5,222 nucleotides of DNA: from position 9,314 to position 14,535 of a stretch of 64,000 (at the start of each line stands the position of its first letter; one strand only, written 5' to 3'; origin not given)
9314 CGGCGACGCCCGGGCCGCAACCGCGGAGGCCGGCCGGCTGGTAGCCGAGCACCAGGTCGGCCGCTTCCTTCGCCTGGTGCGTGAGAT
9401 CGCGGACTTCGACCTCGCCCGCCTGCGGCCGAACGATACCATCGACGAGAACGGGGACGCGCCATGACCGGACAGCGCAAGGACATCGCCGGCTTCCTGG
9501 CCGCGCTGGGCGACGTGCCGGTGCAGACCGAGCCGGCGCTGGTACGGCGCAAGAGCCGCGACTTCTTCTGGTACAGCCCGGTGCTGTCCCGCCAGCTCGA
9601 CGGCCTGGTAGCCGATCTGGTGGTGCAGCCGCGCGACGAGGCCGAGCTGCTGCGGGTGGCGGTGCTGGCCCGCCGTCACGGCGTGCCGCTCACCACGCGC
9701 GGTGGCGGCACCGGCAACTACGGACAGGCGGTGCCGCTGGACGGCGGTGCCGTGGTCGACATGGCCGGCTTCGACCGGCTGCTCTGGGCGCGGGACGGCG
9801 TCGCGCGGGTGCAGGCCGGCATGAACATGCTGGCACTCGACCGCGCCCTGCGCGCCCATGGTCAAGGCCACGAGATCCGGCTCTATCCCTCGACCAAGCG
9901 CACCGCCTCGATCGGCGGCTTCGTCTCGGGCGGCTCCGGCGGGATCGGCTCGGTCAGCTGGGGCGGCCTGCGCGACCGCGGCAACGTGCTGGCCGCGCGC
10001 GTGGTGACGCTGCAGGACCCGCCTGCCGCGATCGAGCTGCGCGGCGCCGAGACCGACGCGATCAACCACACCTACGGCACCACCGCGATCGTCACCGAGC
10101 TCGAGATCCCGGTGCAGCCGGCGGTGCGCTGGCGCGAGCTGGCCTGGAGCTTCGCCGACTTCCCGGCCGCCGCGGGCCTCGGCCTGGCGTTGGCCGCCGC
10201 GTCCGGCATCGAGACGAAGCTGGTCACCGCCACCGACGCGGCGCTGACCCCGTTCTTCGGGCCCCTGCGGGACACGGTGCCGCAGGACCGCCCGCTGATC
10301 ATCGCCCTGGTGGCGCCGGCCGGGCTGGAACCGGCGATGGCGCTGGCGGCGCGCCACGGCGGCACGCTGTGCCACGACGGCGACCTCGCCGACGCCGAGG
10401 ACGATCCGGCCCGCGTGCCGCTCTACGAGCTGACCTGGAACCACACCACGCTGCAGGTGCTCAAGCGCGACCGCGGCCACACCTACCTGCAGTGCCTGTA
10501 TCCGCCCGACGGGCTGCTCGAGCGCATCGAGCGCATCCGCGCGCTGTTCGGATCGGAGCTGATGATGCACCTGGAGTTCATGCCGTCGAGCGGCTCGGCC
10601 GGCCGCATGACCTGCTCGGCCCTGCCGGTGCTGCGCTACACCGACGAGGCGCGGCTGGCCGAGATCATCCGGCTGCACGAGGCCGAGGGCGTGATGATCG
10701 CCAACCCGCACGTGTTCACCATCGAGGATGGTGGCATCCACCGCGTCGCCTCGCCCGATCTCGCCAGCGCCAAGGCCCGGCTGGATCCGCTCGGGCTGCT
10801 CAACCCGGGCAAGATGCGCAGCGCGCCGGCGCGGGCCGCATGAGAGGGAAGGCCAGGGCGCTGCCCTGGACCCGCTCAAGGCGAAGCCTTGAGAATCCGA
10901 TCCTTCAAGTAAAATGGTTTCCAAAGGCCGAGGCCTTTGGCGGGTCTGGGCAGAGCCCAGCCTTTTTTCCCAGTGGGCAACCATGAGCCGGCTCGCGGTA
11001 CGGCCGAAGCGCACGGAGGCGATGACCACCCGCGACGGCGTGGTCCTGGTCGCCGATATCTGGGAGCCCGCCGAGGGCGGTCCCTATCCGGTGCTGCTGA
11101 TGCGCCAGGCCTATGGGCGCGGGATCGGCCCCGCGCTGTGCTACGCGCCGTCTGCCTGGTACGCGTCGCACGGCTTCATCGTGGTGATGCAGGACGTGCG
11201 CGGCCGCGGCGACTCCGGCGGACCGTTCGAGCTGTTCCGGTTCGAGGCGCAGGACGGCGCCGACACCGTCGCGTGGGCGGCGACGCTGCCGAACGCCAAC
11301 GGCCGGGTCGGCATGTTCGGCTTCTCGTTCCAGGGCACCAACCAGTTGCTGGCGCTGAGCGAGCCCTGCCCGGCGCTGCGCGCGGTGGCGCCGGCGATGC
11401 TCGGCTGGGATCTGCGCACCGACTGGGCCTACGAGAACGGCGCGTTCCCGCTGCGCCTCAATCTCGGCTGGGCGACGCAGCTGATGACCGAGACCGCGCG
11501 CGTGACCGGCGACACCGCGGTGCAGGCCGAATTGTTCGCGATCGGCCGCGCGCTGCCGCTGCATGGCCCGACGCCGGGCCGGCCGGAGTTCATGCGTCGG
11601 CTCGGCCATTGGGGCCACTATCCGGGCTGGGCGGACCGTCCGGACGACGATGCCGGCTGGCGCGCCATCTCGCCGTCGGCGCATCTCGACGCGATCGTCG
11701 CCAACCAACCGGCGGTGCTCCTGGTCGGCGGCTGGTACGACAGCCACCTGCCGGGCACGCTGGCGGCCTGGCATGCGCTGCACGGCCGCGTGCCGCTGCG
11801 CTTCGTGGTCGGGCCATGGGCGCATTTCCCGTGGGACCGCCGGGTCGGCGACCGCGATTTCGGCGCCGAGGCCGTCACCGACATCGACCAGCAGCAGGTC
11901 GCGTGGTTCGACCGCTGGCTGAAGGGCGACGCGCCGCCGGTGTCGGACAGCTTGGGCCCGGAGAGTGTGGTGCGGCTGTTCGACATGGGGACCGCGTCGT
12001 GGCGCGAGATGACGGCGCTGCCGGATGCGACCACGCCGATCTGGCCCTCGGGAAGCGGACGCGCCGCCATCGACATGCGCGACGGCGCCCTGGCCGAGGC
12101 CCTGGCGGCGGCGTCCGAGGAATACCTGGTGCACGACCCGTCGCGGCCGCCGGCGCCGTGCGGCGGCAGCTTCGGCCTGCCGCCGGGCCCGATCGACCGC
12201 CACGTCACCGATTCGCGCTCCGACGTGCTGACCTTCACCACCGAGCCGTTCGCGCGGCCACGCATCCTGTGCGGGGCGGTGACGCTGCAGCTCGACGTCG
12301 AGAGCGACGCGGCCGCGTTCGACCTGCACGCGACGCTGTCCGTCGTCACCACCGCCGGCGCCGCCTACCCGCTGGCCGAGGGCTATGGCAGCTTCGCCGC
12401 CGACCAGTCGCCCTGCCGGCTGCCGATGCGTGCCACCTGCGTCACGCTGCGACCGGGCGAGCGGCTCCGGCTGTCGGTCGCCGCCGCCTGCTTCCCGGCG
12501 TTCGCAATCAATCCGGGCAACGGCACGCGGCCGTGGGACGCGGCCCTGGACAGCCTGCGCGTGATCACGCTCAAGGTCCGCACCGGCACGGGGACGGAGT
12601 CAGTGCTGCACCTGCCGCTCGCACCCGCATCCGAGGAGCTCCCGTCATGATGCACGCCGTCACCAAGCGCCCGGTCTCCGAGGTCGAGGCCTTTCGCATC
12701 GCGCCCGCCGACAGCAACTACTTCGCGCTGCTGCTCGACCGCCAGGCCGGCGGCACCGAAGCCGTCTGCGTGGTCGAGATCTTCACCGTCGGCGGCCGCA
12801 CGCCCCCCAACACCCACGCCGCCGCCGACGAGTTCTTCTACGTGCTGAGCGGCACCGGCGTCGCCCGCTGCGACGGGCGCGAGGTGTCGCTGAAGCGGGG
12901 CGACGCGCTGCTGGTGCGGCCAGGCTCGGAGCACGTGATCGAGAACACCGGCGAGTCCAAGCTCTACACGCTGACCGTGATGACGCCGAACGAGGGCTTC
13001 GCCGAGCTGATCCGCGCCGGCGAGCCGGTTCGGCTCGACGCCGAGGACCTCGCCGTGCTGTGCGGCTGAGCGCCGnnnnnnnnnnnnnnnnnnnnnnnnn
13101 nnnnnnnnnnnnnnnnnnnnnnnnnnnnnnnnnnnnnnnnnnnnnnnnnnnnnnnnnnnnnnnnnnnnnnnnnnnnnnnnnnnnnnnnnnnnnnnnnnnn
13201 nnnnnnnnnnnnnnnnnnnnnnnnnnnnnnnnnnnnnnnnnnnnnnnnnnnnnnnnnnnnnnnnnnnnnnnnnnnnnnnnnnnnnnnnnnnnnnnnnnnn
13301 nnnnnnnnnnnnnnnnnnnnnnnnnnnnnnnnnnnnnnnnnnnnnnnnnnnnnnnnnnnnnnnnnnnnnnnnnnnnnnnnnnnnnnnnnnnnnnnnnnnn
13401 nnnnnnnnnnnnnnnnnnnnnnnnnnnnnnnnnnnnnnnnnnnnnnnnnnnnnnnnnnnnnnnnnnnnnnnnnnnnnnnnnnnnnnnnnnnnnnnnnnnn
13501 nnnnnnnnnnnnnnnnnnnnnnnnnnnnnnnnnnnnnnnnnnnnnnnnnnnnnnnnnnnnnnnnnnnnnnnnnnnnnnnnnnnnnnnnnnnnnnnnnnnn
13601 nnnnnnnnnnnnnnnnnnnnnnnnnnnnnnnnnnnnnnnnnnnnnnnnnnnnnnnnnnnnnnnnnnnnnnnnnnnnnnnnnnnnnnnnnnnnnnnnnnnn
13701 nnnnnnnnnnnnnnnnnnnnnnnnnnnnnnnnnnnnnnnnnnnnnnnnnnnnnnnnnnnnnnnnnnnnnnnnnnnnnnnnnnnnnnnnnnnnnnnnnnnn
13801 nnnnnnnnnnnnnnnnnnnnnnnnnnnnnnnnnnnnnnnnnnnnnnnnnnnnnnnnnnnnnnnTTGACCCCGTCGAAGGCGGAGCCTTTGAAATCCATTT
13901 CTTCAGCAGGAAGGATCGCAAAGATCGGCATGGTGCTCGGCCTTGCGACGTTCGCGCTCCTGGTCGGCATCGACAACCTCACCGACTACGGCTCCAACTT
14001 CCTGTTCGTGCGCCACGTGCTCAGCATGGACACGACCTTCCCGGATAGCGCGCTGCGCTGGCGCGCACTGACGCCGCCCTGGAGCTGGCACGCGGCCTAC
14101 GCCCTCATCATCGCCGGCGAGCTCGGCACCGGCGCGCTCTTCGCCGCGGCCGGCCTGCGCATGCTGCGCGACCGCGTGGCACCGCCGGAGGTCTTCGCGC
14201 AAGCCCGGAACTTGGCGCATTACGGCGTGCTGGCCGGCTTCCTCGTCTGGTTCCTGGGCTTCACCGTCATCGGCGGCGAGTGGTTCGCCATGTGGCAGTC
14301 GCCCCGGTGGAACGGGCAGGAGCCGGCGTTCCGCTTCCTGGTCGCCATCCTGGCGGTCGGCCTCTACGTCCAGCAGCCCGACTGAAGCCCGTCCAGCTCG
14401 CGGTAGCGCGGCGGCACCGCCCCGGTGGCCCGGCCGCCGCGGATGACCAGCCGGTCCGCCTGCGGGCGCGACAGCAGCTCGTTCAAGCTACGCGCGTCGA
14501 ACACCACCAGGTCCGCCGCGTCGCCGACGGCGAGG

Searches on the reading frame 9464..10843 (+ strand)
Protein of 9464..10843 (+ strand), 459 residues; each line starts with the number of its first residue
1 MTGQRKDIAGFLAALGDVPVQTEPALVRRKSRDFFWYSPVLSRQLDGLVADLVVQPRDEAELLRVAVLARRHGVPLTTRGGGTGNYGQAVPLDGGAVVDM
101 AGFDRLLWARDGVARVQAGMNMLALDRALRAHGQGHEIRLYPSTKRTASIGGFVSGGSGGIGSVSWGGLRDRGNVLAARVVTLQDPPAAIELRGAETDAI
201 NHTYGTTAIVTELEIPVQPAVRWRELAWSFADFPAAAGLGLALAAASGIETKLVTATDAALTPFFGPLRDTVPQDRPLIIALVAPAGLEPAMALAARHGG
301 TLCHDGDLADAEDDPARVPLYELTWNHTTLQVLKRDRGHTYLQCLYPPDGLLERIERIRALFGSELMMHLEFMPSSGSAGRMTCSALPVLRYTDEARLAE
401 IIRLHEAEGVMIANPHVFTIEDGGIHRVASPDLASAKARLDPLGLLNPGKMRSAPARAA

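Call 6: search_protein_families(library=pfam, proteins=[window:9464-10843:+], max_evalue=0.001)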
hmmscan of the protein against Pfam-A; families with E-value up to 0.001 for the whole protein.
window:9464-10843:+ (459 aa): 1 family
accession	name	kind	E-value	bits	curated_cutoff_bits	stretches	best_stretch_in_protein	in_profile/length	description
PF01565.28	FAD_binding_4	-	4.5e-24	85.2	26.4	1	51-182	2-130/139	FAD binding domain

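Call 8: search_protein_families(library=ncbifam, proteins=[window:9464-10843:+], max_evalue=0.001)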
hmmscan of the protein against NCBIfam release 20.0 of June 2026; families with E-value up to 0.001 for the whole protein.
window:9464-10843:+ (459 aa): 4 families
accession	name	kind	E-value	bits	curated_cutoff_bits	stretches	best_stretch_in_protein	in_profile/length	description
TIGR00387.1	glcD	equivalog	4.8e-15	55.3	567.9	1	53-184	1-130/413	glycolate oxidase subunit GlcD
NF008408.0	PRK11230.1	equivalog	6.7e-15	54.5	897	1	52-185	58-189/499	glycolate oxidase subunit GlcD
NF049975.1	2HglutDHaseYdiJ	equivalog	6.7e-13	47.3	1350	1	51-184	53-186/1018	D-2-hydroxyglutarate dehydrogenase YdiJ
NF008439.0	PRK11282.1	equivalog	2.6e-05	23.2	284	0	64-182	13-128/358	glycolate oxidase subunit GlcE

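Call 21: search_solved_structures(query=window:9464-10843:+, max_evalue=0.001)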
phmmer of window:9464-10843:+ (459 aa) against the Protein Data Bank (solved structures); distinct sequences matched with E-value up to 0.001: 12.
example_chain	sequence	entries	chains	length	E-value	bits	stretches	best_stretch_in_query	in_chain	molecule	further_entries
6v42_A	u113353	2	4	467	3.1e-114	385.4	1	8-451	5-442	FAD/FMN-containing dehydrogenase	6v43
8jdc_A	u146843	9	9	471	4.1e-08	35.6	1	51-180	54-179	Probable D-lactate dehydrogenase, mitochondrial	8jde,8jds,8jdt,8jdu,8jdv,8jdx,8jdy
8jdb_A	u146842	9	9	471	1.2e-07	34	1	51-180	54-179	Probable D-lactate dehydrogenase, mitochondrial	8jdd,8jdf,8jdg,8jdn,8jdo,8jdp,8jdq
7qh2_C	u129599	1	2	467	1.2e-07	34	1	54-221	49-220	Lactate dehydrogenase (NAD(+),ferredoxin) subunit LctD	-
2uuu_A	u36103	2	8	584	1.2e-07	34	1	50-219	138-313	ALKYLDIHYDROXYACETONEPHOSPHATE SYNTHASE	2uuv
3pm9_A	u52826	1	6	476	3e-07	32.7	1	50-252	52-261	Putative oxidoreductase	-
9qgz_A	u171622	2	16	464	4.4e-07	32.2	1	11-252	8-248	Glycolate oxidase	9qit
4bca_A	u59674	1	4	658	5.9e-07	31.8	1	48-227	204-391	ALKYLDIHYDROXYACETONEPHOSPHATE SYNTHASE, PEROXISOMAL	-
4bby_A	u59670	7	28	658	5.9e-07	31.8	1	48-227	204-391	ALKYLDIHYDROXYACETONEPHOSPHATE SYNTHASE, PEROXISOMAL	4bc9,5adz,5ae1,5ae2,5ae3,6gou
4bc7_A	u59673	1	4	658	6e-07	31.8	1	48-226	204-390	ALKYLDIHYDROXYACETONEPHOSPHATE SYNTHASE, PEROXISOMAL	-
9gov_A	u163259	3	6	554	5.2e-06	28.7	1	14-135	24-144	4-Allyl syringol oxidase from Streptomyces cavernae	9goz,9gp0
6lpn_A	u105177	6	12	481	0.00012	24.2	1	50-185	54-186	D-2-hydroxyglutarate dehydrogenase, mitochondrial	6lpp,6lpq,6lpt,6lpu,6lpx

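Call 25: search_solved_structures(query=window:9464-10843:+, max_evalue=1e-50, show_alignments=1)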
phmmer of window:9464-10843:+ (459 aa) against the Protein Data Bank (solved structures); distinct sequences matched with E-value up to 1e-50: 1.
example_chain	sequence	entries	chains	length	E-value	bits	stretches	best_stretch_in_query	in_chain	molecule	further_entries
6v42_A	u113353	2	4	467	3.1e-114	385.4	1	8-451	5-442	FAD/FMN-containing dehydrogenase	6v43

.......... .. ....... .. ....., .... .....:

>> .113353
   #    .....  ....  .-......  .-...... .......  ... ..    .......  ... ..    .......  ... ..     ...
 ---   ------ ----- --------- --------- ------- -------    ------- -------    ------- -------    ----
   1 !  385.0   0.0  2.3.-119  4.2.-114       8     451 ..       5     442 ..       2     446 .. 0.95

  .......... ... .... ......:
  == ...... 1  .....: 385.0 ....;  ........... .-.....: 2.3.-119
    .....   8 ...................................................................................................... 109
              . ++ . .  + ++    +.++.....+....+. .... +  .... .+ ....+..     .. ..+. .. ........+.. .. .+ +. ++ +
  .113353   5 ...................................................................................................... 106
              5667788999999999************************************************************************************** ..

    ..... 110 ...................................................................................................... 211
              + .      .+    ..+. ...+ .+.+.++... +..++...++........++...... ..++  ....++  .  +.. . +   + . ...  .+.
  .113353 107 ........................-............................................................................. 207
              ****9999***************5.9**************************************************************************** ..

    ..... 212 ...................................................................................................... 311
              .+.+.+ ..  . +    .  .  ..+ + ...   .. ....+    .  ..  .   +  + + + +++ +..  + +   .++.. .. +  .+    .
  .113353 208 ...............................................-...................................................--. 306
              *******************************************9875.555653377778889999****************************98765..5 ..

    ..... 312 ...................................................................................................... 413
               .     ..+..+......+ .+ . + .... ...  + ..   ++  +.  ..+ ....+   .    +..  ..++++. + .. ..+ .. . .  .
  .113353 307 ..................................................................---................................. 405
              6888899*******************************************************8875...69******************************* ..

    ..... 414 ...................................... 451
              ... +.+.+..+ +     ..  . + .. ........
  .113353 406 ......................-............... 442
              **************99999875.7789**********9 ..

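Call 49: predict_structure(alignment_id=A1)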
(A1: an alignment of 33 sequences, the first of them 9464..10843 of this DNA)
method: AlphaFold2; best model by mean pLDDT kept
length: 459 residues; sequences in the alignment: 33
mean_pLDDT: 90.7   pTM: 0.90
mean pLDDT of the five models: 90.7, 89.3, 89.0, 89.0, 88.1
residues with pLDDT >= 90: 346; 70-90: 85; 50-70: 24; < 50: 4
segments of 3 or more residues with pLDDT < 50: none
pLDDT, mean of each block of 10 residues (from residue 1): 74 98 96 87 94 98 98 94 70 95 97 96 95 88 83 72 77 89 97 91 88 95 97 98 95 96 95 97 97 98 96 93 91 94 93 97 95 82 94 96 96 89 65 90 93 66
secondary structure, 60 per line:
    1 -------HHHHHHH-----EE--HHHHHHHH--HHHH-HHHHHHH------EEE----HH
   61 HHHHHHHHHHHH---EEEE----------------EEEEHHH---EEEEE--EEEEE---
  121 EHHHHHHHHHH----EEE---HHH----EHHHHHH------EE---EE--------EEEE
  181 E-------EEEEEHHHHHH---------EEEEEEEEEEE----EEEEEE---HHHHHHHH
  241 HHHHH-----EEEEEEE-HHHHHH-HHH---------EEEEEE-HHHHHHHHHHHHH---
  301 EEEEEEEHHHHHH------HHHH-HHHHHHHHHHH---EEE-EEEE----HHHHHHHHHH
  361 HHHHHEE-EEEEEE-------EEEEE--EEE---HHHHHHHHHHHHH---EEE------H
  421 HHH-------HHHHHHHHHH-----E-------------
elements in order: H8-14 H24-31 H34-37 H39-45 E52-54 H59-72 E76-79 E96-99 E106-110 E113-117 H122-131 E136-138 H150-155 E177-181 E189-193 H194-199 E209-219 E224-229 H233-245 E251-257 H259-264 E278-283 H285-297 E301-307 H308-313 H320-323 H325-335 E339-341 E343-346 H351-365 E369-374 E382-386 E389-391 H395-407 E411-413 H420-423 H431-440

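Call 51: fold_search(model_id=the predicted structure, library=pdb)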
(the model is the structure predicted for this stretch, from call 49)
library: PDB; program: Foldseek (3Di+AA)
matches with E <= 10: 1088; with E <= 0.001: 306
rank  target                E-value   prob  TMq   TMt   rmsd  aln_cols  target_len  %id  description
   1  6v42_A                1.4e-49  1.00  0.92  0.90   2.2       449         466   43  Crystal structure of the flavin oxygenase with cofactor bound involved in folate catabolism (released 2020-12-02)
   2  8jds                  1.8e-24  1.00  0.73  0.73   4.7       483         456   19  Crystal structure of mLDHD in complex with Pyruvate (released 2023-10-18)
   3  8jdx                  6.7e-24  1.00  0.72  0.73   4.7       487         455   20  Crystal structure of mLDHD in complex with 2-ketoisovaleric acid (released 2023-10-18)
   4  8jdb                  1.1e-23  1.00  0.73  0.73   4.7       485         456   20  Crystal structure of H405A mLDHD in complex with D-2-hydroxyoctanoic acid (released 2023-10-18)
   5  8jdy                  1.1e-23  1.00  0.71  0.72   4.8       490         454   19  Crystal structure of mLDHD in complex with 2-ketoisocaproic acid (released 2023-10-18)
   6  8jdu                  1.3e-23  1.00  0.73  0.74   4.7       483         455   19  Crystal structure of mLDHD in complex with 2-ketovaleric acid (released 2023-10-18)
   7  8jdp                  1.6e-23  1.00  0.73  0.73   4.6       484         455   19  Crystal structure of H405A mLDHD in complex with D-2-hydroxyisovaleric acid (released 2023-10-18)
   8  8jde                  2.0e-23  1.00  0.72  0.73   4.7       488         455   20  Crystal structure of mLDHD in complex with D-lactate (released 2023-10-18)
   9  8jdt                  2.1e-23  1.00  0.73  0.74   4.6       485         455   19  Crystal structure of mLDHD in complex with 2-ketobutanoic acid (released 2023-10-18)
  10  8jdv                  3.2e-23  1.00  0.74  0.74   4.7       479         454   20  Crystal structure of mLDHD in complex with 2-ketohexanoic acid (released 2023-10-18)
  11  8jdc                  4.1e-23  1.00  0.72  0.73   4.7       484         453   20  Crystal structure of mLDHD in apo form (released 2023-10-18)
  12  6lpn_A                3.1e-22  1.00  0.71  0.70   4.9       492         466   18  Crystal structure of human D-2-hydroxyglutarate dehydrogenase in apo form (released 2021-01-13)
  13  9qit_B                1.1e-21  1.00  0.69  0.70   5.5       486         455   21  Crystal structure of a D-lactate dehydrogenase in complex with D-lactate from Porcellio dilatatus (released 2025-12-03)
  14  5ae3_A                1.7e-21  1.00  0.65  0.56   6.3       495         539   16  Ether Lipid-Generating Enzyme AGPS in complex with antimycin A (released 2015-09-09)
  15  6lpn_B                2.0e-21  1.00  0.72  0.71   4.7       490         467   18  Crystal structure of human D-2-hydroxyglutarate dehydrogenase in apo form (released 2021-01-13)
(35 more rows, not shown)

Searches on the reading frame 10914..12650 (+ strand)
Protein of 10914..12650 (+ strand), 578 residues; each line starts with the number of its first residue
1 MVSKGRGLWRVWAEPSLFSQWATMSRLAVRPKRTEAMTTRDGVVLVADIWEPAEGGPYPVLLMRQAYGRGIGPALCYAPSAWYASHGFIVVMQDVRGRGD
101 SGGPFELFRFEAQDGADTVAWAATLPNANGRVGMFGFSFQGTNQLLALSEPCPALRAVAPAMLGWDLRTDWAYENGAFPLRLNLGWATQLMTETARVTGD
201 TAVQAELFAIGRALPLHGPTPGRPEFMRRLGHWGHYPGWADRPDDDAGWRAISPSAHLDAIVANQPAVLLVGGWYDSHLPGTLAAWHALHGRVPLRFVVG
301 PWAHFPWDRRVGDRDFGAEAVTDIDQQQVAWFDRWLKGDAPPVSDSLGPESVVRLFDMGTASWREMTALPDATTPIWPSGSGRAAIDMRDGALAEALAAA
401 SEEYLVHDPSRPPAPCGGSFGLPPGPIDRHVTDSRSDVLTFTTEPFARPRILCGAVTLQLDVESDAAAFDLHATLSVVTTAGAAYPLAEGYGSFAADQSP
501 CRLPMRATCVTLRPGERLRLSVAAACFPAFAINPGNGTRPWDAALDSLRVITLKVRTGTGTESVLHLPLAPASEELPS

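Call 6: search_protein_families(library=pfam, proteins=[window:10914-12650:+], max_evalue=0.001)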
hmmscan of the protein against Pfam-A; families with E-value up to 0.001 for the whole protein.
window:10914-12650:+ (578 aa): 3 families
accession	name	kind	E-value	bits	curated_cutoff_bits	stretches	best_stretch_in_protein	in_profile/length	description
PF02129.25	Peptidase_S15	-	3.3e-56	191.3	23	1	41-305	1-261/262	X-Pro dipeptidyl-peptidase (S15 family)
PF08530.16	PepX_C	-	8.9e-20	72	22.5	1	352-545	8-199/217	X-Pro dipeptidyl-peptidase C-terminal non-catalytic domain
PF00326.27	Peptidase_S9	-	0.00017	21.6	22.6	0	81-125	8-55/213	Prolyl oligopeptidase family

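Call 8: search_protein_families(library=ncbifam, proteins=[window:10914-12650:+], max_evalue=0.001)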
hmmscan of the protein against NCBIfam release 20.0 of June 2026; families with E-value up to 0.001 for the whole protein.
window:10914-12650:+ (578 aa): 1 family
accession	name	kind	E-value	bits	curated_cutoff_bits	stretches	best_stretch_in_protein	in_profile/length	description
TIGR00976.1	CocE_NonD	subfamily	5.5e-102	342.6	66.3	1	37-571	1-549/550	CocE/NonD family hydrolase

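Call 23: search_solved_structures(query=window:10914-12650:+, max_evalue=0.00001)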
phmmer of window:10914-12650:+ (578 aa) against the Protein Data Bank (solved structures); distinct sequences matched with E-value up to 0.00001: 22.
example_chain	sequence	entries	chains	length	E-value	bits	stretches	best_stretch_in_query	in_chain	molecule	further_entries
3ida_A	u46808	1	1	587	1.2e-52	182.4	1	38-551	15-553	Cocaine esterase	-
3i2g_A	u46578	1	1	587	2e-52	181.6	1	38-551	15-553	Cocaine esterase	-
4p08_A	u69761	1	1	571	3.7e-52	180.8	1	38-547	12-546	Cocaine esterase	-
3i2h_A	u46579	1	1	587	5.4e-52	180.2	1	38-551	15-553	Cocaine esterase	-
3i2f_A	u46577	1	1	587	8.1e-52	179.6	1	38-551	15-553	Cocaine esterase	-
3pui_A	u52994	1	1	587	1e-51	179.3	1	38-551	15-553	Cocaine esterase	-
1ju3_A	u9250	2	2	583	1.1e-51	179.2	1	38-557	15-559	cocaine esterase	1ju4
3i2j_A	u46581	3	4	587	1.5e-51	178.8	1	38-551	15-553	Cocaine esterase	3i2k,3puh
3i2i_A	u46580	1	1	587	3e-51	177.8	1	38-551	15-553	Cocaine esterase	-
1l7q_A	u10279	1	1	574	4e-51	177.3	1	38-547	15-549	cocaine esterase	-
1l7r_A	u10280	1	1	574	4.8e-51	177.1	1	38-547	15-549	cocaine esterase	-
9k48_A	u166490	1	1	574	6.4e-51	176.7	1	38-547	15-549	Cocaine esterase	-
7f65_A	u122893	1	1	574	6.5e-51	176.7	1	38-547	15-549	Cocaine esterase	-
1mpx_A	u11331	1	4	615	1.7e-15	59.7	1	35-471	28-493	alpha-amino acid ester hydrolase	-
2b4k_A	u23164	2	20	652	1.1e-13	53.7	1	33-459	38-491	Alpha-amino acid ester hydrolase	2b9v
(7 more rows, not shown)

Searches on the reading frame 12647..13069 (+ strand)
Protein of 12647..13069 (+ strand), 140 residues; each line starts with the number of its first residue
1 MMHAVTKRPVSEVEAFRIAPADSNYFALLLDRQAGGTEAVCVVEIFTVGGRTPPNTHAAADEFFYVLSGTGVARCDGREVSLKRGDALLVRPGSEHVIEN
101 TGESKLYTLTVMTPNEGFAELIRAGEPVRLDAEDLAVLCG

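Call 6: search_protein_families(library=pfam, proteins=[window:12647-13069:+], max_evalue=0.001)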
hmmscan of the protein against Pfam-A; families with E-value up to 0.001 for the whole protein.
window:12647-13069:+ (140 aa): 6 families
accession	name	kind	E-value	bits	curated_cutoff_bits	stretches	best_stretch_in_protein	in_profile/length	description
PF07883.17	Cupin_2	-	2.8e-16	59.4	27.2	1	44-111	3-69/70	Cupin domain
PF02311.25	AraC_binding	-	2.4e-08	34.2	21.1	1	52-120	16-82/135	AraC-like ligand binding domain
PF00190.28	Cupin_1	-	1.5e-06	28.3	22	1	7-116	6-117/151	Cupin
PF12852.13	Cupin_6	-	4.8e-06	26.9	26.7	0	60-104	32-81/183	Cupin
PF05899.18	Cupin_3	-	5.2e-06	26.5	23.5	1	59-97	24-63/74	EutQ-like cupin domain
PF14525.12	AraC_binding_2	-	6.1e-05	23.2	27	1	65-111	60-106/173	AraC-binding-like domain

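Call 8: search_protein_families(library=ncbifam, proteins=[window:12647-13069:+], max_evalue=0.001)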
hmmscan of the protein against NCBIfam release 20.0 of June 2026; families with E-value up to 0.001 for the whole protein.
window:12647-13069:+ (140 aa): 4 families
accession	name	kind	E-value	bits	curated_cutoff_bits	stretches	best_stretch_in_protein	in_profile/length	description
NF040771.1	AAH_UGLYAH2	exception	0.00032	20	350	1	38-105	63-130/267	bifunctional allantoicase/(S)-ureidoglycine aminohydrolase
NF049940.1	MandnitrLy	equivalog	0.00036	20.4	140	1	41-113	37-109/130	(R)-mandelonitrile lyase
NF008376.0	PRK11171.1-5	equivalog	0.0005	19.3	338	1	39-105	69-135/278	(S)-ureidoglycine aminohydrolase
TIGR03214.2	ura-cupin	equivalog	0.00098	18.7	200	0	32-106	41-116/249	(S)-ureidoglycine aminohydrolase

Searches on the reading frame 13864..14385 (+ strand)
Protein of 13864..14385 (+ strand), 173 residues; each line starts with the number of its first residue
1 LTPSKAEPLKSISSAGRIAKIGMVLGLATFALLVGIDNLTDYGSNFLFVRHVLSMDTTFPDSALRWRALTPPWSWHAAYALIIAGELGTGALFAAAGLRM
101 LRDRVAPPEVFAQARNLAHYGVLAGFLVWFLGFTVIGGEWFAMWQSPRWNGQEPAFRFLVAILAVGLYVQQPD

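Call 6: search_protein_families(library=pfam, proteins=[window:13864-14385:+], max_evalue=0.001)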
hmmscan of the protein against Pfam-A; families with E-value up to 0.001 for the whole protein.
window:13864-14385:+ (173 aa): 1 family
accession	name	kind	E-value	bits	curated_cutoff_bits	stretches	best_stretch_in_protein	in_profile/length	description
PF09933.14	DUF2165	-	3.8e-58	196.4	24.9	1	17-171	2-156/157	Predicted small integral membrane protein (DUF2165)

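Call 8: search_protein_families(library=ncbifam, proteins=[window:13864-14385:+], max_evalue=0.001)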
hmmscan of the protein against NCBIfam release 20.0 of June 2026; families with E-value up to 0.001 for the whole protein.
window:13864-14385:+ (173 aa): 0 families
